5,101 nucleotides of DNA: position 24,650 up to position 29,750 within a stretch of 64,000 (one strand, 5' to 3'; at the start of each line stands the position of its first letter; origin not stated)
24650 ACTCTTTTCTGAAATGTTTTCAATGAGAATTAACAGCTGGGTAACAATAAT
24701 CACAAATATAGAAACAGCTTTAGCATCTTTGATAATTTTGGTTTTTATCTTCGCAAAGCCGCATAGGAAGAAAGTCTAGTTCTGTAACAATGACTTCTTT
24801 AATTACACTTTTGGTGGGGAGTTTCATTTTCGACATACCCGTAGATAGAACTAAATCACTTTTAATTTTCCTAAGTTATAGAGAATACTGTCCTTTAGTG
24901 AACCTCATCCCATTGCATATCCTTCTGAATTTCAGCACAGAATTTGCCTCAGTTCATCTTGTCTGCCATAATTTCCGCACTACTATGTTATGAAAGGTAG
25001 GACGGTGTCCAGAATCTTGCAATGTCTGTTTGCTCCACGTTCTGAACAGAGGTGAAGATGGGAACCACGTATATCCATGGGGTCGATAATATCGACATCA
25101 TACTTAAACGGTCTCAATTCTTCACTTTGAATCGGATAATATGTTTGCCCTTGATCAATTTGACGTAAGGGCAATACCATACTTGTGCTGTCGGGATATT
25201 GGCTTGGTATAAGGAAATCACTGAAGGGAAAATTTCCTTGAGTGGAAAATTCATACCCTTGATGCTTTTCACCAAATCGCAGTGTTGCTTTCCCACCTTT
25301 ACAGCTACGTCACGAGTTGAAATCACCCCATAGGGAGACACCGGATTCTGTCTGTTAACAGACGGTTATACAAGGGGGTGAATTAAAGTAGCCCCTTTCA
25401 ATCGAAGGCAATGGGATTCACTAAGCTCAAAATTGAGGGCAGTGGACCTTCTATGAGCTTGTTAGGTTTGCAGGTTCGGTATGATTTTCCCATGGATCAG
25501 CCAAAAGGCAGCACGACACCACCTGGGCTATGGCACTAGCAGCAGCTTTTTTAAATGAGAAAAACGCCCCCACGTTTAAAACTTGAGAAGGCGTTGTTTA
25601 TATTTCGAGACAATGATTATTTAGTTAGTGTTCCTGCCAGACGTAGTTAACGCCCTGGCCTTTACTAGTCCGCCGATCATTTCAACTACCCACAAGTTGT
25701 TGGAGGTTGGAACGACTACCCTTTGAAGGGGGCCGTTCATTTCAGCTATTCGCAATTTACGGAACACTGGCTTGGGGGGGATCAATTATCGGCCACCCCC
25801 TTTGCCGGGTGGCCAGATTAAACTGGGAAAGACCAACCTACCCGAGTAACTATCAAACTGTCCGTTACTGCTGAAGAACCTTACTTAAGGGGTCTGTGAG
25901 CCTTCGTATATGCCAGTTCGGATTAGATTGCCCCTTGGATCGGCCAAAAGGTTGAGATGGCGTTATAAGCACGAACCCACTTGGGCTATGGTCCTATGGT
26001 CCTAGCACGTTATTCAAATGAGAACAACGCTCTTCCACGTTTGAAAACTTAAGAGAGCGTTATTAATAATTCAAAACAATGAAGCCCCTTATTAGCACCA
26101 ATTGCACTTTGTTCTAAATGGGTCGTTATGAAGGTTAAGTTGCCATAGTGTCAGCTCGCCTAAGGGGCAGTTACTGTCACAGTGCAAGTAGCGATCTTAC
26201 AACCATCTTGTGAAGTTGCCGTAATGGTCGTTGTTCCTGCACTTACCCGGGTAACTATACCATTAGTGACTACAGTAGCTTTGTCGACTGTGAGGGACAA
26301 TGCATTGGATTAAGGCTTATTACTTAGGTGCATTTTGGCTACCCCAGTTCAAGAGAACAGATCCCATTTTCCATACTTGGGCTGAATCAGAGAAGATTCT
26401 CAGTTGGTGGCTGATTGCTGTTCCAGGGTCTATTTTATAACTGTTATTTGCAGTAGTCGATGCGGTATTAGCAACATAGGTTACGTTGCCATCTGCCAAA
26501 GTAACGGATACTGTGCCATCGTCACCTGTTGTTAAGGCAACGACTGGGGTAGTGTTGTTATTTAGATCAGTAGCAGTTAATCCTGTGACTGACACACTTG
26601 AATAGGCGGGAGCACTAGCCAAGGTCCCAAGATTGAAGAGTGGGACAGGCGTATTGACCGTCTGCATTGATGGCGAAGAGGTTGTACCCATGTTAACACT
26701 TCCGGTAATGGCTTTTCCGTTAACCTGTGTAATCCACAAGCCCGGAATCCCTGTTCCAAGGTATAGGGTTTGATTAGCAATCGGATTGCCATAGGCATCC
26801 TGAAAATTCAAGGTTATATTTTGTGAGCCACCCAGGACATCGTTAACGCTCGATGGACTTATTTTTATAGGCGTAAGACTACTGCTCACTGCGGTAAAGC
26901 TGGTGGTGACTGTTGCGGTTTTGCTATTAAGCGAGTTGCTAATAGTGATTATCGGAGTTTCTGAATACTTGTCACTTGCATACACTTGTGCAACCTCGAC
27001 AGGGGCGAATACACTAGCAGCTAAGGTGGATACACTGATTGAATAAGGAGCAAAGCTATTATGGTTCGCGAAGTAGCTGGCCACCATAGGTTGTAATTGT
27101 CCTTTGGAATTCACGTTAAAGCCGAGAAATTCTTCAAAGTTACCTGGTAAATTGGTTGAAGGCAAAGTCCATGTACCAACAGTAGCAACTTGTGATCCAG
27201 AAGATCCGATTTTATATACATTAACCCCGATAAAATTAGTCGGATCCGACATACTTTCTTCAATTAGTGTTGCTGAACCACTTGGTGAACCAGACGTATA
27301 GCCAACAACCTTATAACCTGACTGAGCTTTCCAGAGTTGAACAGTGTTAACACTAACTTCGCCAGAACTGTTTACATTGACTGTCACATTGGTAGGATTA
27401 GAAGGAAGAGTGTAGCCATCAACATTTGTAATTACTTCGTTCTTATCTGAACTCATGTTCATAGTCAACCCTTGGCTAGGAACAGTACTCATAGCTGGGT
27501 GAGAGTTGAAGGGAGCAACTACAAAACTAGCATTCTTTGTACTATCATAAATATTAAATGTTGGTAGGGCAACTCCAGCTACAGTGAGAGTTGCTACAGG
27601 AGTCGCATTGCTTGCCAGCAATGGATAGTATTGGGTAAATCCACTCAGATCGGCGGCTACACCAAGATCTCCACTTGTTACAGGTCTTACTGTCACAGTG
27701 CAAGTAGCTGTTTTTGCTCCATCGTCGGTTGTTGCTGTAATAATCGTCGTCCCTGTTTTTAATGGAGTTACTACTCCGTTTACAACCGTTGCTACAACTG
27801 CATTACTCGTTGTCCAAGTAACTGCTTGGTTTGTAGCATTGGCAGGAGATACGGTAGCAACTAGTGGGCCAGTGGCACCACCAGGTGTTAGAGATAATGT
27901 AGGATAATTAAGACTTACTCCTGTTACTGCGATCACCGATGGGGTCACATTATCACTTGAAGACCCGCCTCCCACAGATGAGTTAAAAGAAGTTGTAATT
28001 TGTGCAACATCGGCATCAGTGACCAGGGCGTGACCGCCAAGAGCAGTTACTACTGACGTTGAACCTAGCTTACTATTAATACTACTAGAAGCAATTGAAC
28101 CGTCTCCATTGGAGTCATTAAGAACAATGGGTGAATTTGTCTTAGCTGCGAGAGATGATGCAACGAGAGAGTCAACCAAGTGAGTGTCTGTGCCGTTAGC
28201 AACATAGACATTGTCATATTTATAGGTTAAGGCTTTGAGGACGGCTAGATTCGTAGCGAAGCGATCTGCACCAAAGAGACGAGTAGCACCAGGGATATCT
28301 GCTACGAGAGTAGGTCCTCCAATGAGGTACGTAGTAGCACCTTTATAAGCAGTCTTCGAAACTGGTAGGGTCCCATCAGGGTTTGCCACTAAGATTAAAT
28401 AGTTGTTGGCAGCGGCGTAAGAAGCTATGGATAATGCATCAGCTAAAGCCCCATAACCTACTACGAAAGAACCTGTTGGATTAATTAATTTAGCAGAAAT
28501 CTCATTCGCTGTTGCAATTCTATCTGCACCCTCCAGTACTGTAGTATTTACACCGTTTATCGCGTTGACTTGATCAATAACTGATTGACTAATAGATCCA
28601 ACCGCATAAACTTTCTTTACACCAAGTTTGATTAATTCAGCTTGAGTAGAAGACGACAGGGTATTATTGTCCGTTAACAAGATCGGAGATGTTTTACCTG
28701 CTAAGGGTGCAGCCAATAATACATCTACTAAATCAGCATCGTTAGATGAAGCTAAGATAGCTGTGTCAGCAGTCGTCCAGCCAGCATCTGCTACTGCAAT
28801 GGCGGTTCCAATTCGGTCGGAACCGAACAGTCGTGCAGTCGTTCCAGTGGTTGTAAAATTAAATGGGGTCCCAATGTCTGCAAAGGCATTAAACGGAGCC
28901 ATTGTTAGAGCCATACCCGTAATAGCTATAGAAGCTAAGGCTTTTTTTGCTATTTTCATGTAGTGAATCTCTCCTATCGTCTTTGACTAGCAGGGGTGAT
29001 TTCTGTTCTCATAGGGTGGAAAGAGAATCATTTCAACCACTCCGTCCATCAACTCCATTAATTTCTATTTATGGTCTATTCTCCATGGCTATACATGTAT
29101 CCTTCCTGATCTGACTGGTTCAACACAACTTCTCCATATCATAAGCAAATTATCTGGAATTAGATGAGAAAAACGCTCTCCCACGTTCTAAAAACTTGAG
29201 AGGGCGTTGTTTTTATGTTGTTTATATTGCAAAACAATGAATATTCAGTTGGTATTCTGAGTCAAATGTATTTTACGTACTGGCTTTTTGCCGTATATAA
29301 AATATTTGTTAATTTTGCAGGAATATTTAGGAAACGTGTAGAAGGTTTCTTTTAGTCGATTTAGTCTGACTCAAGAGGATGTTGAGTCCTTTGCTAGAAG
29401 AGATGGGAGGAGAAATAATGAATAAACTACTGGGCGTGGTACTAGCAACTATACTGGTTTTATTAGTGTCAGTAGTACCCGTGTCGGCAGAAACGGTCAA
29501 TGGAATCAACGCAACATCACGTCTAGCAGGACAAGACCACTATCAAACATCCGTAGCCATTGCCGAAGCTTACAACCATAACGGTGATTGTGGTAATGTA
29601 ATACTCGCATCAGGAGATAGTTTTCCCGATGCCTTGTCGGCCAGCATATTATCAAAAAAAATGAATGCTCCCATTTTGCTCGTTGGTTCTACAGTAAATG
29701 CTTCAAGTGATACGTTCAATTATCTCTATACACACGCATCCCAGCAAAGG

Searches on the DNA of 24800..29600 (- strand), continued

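Call 69: search_with_rna_model(model_id=R1, sources=[L044, L045, L046, L047, L048], filters=off, max_evalue=1)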
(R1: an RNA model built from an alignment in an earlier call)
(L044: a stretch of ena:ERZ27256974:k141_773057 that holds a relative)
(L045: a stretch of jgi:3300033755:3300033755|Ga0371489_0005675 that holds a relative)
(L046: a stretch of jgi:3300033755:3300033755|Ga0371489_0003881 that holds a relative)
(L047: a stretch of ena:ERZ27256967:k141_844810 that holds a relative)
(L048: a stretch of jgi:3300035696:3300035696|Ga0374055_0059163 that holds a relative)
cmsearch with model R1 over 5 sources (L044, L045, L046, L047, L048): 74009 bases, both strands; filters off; matches with E-value up to 1: 2.
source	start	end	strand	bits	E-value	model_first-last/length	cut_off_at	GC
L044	6943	7012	+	17.6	0.89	1-81/81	no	0.34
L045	3619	3688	+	17.6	0.89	1-81/81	no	0.34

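Call 78: search_with_rna_model(model_id=R1, sources=[L049], filters=off, max_evalue=1)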
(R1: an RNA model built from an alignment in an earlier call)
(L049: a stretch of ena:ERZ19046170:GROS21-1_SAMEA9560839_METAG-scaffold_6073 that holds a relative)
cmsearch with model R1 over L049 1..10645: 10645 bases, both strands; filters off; matches with E-value up to 1: 5.
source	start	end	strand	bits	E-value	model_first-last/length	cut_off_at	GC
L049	6631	6709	+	75.6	1.4e-14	1-81/81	no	0.35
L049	2950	3039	+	64.1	5.5e-12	1-81/81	no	0.31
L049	6643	6721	-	42.5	3.5e-07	1-81/81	no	0.37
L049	2973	3051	-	22.8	0.0088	1-81/81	no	0.35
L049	468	537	-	15.8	0.32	1-81/81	no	0.39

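Call 81: search_with_rna_model(model_id=R1, sources=[window, L009, L019, L026, L034, L038, L049], filters=default, max_evalue=1e-9, make_alignment=true)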
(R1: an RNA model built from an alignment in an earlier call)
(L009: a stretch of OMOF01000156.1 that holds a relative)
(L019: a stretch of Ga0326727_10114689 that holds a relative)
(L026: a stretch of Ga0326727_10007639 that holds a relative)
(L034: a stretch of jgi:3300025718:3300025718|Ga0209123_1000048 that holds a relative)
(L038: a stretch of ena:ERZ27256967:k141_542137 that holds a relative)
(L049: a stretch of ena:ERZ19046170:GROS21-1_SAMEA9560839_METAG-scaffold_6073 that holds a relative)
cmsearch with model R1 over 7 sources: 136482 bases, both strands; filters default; matches with E-value up to 1e-9: 14.
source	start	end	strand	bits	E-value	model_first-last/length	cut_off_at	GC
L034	9722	9802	+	101.3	3.4e-19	1-81/81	no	0.35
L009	1204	1284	-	91.6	4.9e-17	1-81/81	no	0.32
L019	1690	1781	+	90.2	1e-16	1-81/81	no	0.3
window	29156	29247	-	88.7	2.2e-16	1-81/81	no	0.34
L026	4362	4440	+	88.6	2.3e-16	1-81/81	no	0.39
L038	3903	3982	+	88.2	2.8e-16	1-81/81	no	0.38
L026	1300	1380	+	84.9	1.5e-15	1-81/81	no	0.42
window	26010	26089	-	84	2.6e-15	1-81/81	no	0.34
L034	15282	15364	+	83.8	2.7e-15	1-81/81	no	0.34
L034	18402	18479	+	83.3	3.6e-15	1-81/81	no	0.37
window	25547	25623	-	75.9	1.6e-13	1-81/81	no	0.31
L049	6631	6709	+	75.7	1.8e-13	1-81/81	no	0.35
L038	740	829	+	64.9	4.7e-11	1-81/81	no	0.34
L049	2950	3039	+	64.1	6.9e-11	1-81/81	no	0.31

Alignment A7: 14 matches aligned to the model, 94 columns, each read 5' to 3' on its own strand. Consensus structure (alignment columns), stored with it:
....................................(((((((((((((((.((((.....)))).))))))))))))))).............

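Call 91: search_dna_similar(query=window:25300-26120:-, collection=phages, mode=distant, max_evalue=0.01, max_rows=10)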
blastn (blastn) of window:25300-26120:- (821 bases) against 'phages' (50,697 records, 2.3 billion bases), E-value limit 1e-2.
No match.

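Call 92: search_dna_similar(query=window:28960-29380:-, collection=plasmids, mode=distant, max_evalue=0.01, max_rows=10)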
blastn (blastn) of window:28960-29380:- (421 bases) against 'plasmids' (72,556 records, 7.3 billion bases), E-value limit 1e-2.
No match.

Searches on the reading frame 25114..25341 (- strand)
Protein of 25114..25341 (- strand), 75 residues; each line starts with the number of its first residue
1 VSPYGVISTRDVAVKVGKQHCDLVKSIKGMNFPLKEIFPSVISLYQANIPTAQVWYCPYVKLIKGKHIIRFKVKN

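Call 46: search_protein_families(library=pfam, proteins=[window:25114-25341:-], max_evalue=0.01)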
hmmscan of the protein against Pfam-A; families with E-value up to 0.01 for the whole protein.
window:25114-25341:- (75 aa): 1 family
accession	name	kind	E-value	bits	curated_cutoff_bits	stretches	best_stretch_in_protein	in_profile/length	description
PF09669.15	Phage_pRha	-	0.0074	17.3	29.9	0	7-39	1-33/91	Phage regulatory protein Rha (Phage_pRha)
